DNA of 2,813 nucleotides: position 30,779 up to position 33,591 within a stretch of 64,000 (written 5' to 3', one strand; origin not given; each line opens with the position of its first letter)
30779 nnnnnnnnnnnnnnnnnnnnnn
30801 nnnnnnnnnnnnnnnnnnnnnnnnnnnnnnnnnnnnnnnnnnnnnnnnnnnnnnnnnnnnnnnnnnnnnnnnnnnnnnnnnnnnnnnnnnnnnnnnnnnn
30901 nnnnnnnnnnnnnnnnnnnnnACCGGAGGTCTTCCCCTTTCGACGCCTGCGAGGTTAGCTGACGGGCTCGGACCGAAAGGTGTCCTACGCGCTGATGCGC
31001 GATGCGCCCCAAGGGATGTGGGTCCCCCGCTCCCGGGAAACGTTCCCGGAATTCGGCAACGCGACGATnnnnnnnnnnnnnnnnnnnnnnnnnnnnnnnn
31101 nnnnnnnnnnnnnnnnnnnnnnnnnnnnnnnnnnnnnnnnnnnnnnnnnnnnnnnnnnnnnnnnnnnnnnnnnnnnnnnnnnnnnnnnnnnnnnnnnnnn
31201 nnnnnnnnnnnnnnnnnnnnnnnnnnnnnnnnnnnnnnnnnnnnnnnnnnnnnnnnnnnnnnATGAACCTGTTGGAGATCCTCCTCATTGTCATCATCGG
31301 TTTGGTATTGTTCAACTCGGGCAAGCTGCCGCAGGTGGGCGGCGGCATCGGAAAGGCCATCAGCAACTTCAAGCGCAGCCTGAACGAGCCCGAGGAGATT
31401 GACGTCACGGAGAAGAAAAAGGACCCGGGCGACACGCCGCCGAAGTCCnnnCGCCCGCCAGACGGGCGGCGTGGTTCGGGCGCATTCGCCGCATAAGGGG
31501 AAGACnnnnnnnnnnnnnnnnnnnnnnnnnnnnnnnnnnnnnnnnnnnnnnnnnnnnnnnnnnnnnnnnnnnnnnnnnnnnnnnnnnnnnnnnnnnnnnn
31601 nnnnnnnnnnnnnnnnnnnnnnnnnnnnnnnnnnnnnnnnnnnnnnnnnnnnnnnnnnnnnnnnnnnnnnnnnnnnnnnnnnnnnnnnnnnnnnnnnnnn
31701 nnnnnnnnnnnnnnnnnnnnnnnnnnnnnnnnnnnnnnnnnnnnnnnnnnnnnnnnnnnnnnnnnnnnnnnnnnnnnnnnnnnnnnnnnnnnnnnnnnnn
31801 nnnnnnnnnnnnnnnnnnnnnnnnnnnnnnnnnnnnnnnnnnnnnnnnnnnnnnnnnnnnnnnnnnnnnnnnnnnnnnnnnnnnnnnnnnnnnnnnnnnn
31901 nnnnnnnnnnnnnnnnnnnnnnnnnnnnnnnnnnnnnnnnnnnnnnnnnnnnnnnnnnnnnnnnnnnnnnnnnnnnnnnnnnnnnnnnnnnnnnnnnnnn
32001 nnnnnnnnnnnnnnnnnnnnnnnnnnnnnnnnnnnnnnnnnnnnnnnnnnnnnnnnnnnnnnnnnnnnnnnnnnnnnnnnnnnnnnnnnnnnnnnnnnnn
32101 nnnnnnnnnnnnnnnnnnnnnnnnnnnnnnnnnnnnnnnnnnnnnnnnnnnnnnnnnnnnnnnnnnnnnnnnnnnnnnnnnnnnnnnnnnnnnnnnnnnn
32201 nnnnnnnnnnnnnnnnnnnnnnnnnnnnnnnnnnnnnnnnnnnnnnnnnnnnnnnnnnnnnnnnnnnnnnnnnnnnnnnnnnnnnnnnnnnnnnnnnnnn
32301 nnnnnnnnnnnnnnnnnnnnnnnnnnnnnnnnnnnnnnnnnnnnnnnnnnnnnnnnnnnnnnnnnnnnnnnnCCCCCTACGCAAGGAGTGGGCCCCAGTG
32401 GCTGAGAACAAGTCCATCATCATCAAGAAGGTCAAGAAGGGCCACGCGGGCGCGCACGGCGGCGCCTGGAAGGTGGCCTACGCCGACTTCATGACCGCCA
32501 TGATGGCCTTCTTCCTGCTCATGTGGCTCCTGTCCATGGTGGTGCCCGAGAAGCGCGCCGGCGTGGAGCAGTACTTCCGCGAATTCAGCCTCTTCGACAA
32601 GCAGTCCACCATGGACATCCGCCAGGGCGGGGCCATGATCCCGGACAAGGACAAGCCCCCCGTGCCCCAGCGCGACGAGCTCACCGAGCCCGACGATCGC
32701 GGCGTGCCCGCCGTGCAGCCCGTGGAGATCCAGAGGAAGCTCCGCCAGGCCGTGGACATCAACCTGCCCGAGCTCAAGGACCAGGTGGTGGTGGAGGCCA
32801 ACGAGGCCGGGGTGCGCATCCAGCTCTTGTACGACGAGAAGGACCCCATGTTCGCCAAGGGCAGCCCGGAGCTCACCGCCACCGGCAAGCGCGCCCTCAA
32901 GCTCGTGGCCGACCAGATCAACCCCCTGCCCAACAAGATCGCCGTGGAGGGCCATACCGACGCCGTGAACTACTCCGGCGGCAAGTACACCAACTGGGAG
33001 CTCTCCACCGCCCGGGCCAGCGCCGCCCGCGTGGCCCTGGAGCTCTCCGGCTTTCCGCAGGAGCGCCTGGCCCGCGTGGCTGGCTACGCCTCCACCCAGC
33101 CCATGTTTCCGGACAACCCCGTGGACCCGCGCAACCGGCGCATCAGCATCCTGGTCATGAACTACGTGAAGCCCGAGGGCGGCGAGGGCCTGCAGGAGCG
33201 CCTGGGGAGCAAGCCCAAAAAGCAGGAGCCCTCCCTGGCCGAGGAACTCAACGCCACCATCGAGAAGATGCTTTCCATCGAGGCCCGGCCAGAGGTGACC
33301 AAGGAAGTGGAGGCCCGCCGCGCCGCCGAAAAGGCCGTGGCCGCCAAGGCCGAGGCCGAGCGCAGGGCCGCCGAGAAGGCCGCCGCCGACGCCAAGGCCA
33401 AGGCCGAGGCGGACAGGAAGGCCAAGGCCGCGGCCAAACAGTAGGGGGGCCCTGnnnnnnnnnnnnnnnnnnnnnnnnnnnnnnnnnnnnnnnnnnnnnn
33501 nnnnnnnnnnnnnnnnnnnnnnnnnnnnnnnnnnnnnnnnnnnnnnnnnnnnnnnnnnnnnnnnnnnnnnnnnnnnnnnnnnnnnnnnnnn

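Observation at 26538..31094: Tandem duplication of a complete promoter-riboswitch-kup cassette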

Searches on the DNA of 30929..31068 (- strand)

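Call 66: build_rna_model(alignment_id=A1, structure=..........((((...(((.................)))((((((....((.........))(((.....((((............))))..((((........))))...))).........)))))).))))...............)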
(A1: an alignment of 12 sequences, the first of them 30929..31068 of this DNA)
Model R1 built from alignment A1 (12 sequences, 150 columns); structure: as given.
model positions 139; base pairs 26; branch points 3; effective number of sequences 1.47; information 0.59 bits per position. Calibrated on 0.2 Mb of random sequence (short: E-values are rough).
structure used (alignment columns):
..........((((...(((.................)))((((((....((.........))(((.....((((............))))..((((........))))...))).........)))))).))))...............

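Call 67: search_with_rna_model(model_id=R1, sources=[L091, L092, L093, L094, L095, L096, L097, L098, L099, L100, L101, L102, L103, L104, L105, L106, L107, L108, L109, L110, L111, L112, L113, L114, L115, L116, L117, L118, L119, L120, L121, L122, L123, L124, L125, L126, L127, L128, L129, L130, L131, L132, L133, L134, L135, L136, L137, L138, L139, L140, L141, L142, L143, L144, L145, L146, L147, L148, L149, L150, L151, L152, L153, L154, L155, L156, L157, L158, L159, L160, L161, L162, L163, L164, L165, L166, L167, L168, L169, L170, L171, L172, L173, L174, L175, L176, L177, L178, L179, L180, L181, L182, L183, L184, L185, L186, L187, L188, L189, L190], max_evalue=0.001, make_alignment=true)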
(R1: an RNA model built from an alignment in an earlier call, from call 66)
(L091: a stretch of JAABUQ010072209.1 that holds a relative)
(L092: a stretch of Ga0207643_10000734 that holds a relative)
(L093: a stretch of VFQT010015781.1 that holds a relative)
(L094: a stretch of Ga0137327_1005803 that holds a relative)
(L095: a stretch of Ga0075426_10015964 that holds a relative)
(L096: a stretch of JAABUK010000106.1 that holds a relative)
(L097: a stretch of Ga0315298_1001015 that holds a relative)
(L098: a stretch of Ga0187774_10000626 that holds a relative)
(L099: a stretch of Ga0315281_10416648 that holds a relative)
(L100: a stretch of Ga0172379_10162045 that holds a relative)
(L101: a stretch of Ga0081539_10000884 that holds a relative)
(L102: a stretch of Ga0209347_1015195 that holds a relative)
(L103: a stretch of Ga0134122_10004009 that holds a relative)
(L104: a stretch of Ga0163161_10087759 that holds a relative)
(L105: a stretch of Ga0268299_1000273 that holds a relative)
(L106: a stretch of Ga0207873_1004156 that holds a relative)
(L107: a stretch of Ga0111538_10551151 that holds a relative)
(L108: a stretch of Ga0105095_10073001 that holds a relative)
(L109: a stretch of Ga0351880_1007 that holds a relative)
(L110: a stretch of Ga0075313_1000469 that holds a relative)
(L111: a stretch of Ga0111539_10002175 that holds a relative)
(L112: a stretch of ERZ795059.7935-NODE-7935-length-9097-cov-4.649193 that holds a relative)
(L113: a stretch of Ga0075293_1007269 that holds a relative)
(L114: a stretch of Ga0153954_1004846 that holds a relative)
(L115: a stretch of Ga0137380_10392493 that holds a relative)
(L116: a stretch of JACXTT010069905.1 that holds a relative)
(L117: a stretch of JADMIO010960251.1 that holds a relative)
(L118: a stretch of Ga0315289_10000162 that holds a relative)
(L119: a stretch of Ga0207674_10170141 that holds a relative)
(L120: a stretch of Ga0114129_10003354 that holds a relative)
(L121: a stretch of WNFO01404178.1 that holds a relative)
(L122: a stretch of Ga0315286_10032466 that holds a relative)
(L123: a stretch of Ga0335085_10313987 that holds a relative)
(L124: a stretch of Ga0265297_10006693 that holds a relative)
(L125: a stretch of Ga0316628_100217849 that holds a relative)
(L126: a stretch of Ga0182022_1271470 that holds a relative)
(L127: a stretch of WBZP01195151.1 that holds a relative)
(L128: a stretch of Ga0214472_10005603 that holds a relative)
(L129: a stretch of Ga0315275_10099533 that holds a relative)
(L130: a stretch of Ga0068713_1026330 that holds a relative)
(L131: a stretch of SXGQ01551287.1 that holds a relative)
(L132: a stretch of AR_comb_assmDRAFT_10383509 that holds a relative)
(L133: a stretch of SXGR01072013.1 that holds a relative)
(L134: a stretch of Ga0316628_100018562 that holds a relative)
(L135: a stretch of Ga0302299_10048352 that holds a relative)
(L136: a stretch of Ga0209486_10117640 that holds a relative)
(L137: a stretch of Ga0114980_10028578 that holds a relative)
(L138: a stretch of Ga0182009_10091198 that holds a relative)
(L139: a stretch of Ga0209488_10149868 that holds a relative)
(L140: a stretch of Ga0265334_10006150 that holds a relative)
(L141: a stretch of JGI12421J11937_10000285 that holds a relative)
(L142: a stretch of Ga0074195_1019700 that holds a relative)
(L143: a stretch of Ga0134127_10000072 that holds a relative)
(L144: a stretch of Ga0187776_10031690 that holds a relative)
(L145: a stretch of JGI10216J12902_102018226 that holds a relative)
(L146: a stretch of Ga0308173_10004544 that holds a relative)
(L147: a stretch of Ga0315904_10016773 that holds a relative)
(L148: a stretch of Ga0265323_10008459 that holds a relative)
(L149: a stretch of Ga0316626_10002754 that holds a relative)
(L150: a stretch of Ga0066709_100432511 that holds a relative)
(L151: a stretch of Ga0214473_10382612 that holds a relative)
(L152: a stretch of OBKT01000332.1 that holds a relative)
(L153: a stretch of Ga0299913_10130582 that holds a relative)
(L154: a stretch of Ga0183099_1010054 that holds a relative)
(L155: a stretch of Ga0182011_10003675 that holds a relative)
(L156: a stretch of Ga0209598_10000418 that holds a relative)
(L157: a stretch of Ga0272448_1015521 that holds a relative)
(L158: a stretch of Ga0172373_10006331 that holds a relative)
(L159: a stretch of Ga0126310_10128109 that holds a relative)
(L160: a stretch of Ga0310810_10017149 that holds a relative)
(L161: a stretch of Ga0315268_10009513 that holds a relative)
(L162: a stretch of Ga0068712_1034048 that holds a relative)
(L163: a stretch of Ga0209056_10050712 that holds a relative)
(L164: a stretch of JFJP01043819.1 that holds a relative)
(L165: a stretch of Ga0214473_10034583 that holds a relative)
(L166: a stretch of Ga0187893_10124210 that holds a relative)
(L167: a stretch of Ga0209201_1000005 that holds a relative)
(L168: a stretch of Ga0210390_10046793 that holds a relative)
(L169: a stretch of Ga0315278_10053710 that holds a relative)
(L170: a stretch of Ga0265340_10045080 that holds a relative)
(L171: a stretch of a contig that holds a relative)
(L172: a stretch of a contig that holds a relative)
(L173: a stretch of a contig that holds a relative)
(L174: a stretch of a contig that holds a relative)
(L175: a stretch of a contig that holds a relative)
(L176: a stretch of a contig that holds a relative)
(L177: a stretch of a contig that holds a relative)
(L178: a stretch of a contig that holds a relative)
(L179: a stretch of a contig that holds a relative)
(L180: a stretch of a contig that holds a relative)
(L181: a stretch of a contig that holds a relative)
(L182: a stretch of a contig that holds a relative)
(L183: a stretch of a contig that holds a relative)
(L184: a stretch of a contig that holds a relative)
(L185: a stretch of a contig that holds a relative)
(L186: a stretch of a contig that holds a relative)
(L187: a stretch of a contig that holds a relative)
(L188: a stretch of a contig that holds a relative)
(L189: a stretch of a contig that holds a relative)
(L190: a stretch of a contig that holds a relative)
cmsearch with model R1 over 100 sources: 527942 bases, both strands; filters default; matches with E-value up to 0.001: 104.
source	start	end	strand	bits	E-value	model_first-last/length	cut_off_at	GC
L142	564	703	+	151.6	9.6e-35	1-139/139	no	0.64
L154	2686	2829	-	150.5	1.8e-34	1-139/139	no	0.65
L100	667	806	-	146.9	1.4e-33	1-139/139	no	0.61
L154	218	364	-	109.8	1.5e-24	1-139/139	no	0.69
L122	3935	4070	-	106.4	1e-23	1-139/139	no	0.57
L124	8315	8448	+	105.3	1.9e-23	1-139/139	no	0.64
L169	2581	2712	-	103.7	4.6e-23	1-139/139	no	0.66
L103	8961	9103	-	100.1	3.6e-22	1-139/139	no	0.7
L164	1226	1370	+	98.9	7.2e-22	1-139/139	no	0.58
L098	1945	2075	-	95.6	4.6e-21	1-139/139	no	0.67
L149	8119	8251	+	91.1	5.6e-20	1-139/139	no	0.56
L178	4161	4294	+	86.5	7.3e-19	1-139/139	no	0.68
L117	4292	4430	+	85.8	1.1e-18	1-139/139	no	0.63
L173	1001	1137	+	83.3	4.6e-18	1-139/139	no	0.45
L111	5035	5174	+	83.1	4.9e-18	1-139/139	no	0.62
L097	765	905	+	81.9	9.6e-18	1-139/139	no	0.67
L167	545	675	-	81.6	1.2e-17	1-139/139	no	0.74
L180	1950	2092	+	80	2.9e-17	1-139/139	no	0.68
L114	1052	1193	-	76.2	2.5e-16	1-139/139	no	0.67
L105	3769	3928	+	75.8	3.1e-16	1-139/139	no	0.68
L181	3814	3965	-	75.6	3.3e-16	1-139/139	no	0.73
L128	12074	12225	+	75.6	3.5e-16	1-139/139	no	0.72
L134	4212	4344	-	75.2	4.3e-16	1-139/139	no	0.57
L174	718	882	-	75.1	4.4e-16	1-139/139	no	0.56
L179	735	876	+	74.9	4.9e-16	1-139/139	no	0.56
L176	644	778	-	74.8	5.3e-16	1-139/139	no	0.49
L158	13304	13482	-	74.7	5.7e-16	1-139/139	no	0.68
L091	1197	1341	+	74.1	8e-16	1-139/139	no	0.7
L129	67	191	-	73.4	1.1e-15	1-139/139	no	0.55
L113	962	1129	-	73.4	1.2e-15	1-139/139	no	0.6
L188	2363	2513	-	73.1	1.4e-15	1-139/139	no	0.65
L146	6595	6734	-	73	1.5e-15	1-139/139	no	0.56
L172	4097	4245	-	72.2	2.2e-15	1-139/139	no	0.52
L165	5247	5379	+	72.2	2.3e-15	1-139/139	no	0.53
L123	1397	1564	+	71.8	2.8e-15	1-139/139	no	0.61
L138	1120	1296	+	70.7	5.4e-15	1-139/139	no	0.69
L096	2783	2922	-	70.7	5.4e-15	1-139/139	no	0.67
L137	1586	1766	+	70.6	5.6e-15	1-139/139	no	0.68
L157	808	931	-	70.5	5.8e-15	1-139/139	no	0.55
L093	444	577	+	70.1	7.6e-15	1-139/139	no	0.59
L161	4968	5110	-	70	7.7e-15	1-139/139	no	0.65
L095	363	545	+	69.6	1e-14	1-139/139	no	0.6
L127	402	531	+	69.2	1.2e-14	1-139/139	no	0.62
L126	446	612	+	68.5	1.8e-14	1-139/139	no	0.68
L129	1000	1124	-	68.5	1.8e-14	1-139/139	no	0.56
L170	1963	2133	-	68.3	2.1e-14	1-139/139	no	0.61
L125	1256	1391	+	67.9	2.5e-14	1-139/139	no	0.61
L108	681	851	-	67.6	3e-14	1-139/139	no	0.58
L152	1623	1787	+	67.3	3.6e-14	1-139/139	no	0.57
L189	695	827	+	67.3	3.7e-14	1-139/139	no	0.54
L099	316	454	-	67.1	3.9e-14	1-139/139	no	0.65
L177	4930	5082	-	67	4.3e-14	1-139/139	no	0.67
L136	194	361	-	66.6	5.3e-14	1-139/139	no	0.61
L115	652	779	-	66.5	5.8e-14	1-139/139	no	0.7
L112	3826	3966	+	66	7.6e-14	1-139/139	no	0.68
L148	443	613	-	65.9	8e-14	1-139/139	no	0.67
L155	6127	6297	+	65.8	8.1e-14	1-139/139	no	0.67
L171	2925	3054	-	65.8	8.3e-14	1-139/139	no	0.72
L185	805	1000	-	65.6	9.1e-14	1-139/139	no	0.59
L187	1133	1248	+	65.6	9.2e-14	12-123/139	no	0.68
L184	4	168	-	65.5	1e-13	1-139/139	no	0.57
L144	1423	1570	-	65.2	1.2e-13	1-139/139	no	0.57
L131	2959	3128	+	65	1.3e-13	1-139/139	no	0.65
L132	2621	2751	-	64.9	1.4e-13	12-123/139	no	0.7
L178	1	108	+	64.8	1.5e-13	30-139/139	5'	0.69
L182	1039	1206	+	64.5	1.7e-13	1-139/139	no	0.67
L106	7619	7767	-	64.4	1.8e-13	1-139/139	no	0.72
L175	6194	6323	-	64.2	2.1e-13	1-139/139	no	0.58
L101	3141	3347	-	63.8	2.5e-13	1-139/139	no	0.63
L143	1124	1301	-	63.2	3.6e-13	1-139/139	no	0.69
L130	1875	2017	-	62.1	6.8e-13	1-139/139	no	0.63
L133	8362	8531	-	61.9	7.4e-13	1-139/139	no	0.64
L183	2599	2772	-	61.8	7.8e-13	1-139/139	no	0.66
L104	900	1029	+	61.6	8.7e-13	1-139/139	no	0.72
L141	3219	3388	+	61.3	1.1e-12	1-139/139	no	0.62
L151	422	562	-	61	1.2e-12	1-139/139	no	0.67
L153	2165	2298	-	61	1.3e-12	1-139/139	no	0.72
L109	5522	5668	-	60.3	1.8e-12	1-139/139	no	0.63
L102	1704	1844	+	59.8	2.4e-12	1-139/139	no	0.67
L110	1474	1607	+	59.8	2.5e-12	1-139/139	no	0.74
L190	723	853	+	59.7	2.6e-12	1-139/139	no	0.69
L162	506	647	-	59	3.7e-12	1-139/139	no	0.65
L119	1478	1610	+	58.9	4e-12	1-139/139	no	0.69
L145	907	1095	+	58.6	4.8e-12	1-139/139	no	0.61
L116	1867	2033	-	58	6.8e-12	1-139/139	no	0.62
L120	2782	2941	-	57.9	7e-12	1-139/139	no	0.7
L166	429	606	-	57.6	8.2e-12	1-139/139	no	0.71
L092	12245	12372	+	57.4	9.1e-12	1-139/139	no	0.73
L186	958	1086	+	56.7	1.4e-11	1-139/139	no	0.74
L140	1700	1877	-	56.5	1.6e-11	1-139/139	no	0.63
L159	492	687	-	56.4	1.6e-11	1-139/139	no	0.7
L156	4416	4585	+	55.7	2.4e-11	1-139/139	no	0.61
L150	648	806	+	55.2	3.2e-11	1-139/139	no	0.69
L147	4474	4643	+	55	3.7e-11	1-139/139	no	0.6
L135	731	858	+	54.2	5.6e-11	1-139/139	no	0.72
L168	1410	1584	+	54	6.5e-11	1-139/139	no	0.63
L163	3491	3665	+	53.5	8.3e-11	1-139/139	no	0.57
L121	754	920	-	52.7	1.3e-10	1-139/139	no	0.66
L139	49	254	-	52.4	1.5e-10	1-139/139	no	0.64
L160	6948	7146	+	51.9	2e-10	1-139/139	no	0.66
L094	2199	2249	-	43.8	1.9e-08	89-139/139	5'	0.65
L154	9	148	-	37.9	5.3e-07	1-139/139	no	0.55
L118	1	82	+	37.2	7.8e-07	58-139/139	5'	0.7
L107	359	463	+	33.6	6e-06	39-119/139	no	0.7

Alignment A3: 104 matches aligned to the model, 349 columns, each read 5' to 3' on its own strand. Consensus structure (alignment columns), stored with it:
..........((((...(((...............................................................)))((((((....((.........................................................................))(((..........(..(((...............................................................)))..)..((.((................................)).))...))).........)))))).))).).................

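Call 68: search_with_rna_model(model_id=R1, sources=[window, L081, L082, L083, L084, L085, L086, L087, L088, L089, L090], max_evalue=1)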
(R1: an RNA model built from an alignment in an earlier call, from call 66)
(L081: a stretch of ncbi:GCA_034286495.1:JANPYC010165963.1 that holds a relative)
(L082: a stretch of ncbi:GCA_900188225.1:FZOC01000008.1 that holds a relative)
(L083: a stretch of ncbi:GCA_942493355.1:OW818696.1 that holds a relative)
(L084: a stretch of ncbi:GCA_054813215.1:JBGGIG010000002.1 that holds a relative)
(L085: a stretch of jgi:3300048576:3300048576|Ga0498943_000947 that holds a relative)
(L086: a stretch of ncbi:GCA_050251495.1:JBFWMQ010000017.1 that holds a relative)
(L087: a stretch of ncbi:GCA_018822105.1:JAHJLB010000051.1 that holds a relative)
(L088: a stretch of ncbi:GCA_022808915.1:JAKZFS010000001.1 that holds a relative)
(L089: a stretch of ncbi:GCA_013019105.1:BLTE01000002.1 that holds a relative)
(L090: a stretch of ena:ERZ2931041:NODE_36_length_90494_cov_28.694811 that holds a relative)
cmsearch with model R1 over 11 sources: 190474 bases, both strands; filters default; matches with E-value up to 1: 16.
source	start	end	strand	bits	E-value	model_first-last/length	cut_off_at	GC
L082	3588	3726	+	159.3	4.7e-37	1-139/139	no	0.63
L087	5813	5951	+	157.1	1.6e-36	1-139/139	no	0.67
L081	5110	5249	+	154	9.2e-36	1-139/139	no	0.63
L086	5809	5948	+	153.7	1e-35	1-139/139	no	0.68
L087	3410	3549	+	152.2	2.5e-35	1-139/139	no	0.66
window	30929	31068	-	152.2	2.5e-35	1-139/139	no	0.65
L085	2554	2697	+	148.8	1.7e-34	1-139/139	no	0.66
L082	5816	5953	+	148.6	1.9e-34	1-139/139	no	0.61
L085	5806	5948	+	143.5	3.4e-33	1-139/139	no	0.65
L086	8051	8192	+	133.2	1.1e-30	1-139/139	no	0.65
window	28655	28795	-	120.2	1.6e-27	1-139/139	no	0.7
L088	3819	3952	+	116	1.7e-26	1-139/139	no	0.65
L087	8182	8322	+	113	9.2e-26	1-139/139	no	0.55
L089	3796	3956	+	95.7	1.5e-21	1-139/139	no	0.73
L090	3741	3889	+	95.4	1.8e-21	1-139/139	no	0.69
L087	11581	11626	-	10.8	0.77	59-104/139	no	0.72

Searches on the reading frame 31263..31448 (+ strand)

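Call 50: search_protein_families(library=pfam, proteins=[window:31263-31448:+], max_evalue=0.01)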
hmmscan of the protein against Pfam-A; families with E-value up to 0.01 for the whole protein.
seq(62 aa): 1 family
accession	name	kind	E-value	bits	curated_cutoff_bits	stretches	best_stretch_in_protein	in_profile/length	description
PF02416.21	TatA_B_E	-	3.2e-11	42.7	21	1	5-52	5-52/53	mttA/Hcf106 family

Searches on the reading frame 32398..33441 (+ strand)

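Call 50: search_protein_families(library=pfam, proteins=[window:32398-33441:+], max_evalue=0.01)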
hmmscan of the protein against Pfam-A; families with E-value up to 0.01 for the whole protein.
window:32398-33441:+ (348 aa): 2 families
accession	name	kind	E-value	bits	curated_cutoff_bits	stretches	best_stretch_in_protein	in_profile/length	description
PF13677.11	MotB_plug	-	7.7e-19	67.5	24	1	10-62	2-56/58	Membrane MotB of proton-channel complex MotA/MotB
PF00691.25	OmpA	-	3.1e-16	59.9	27.2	1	151-245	1-94/98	OmpA family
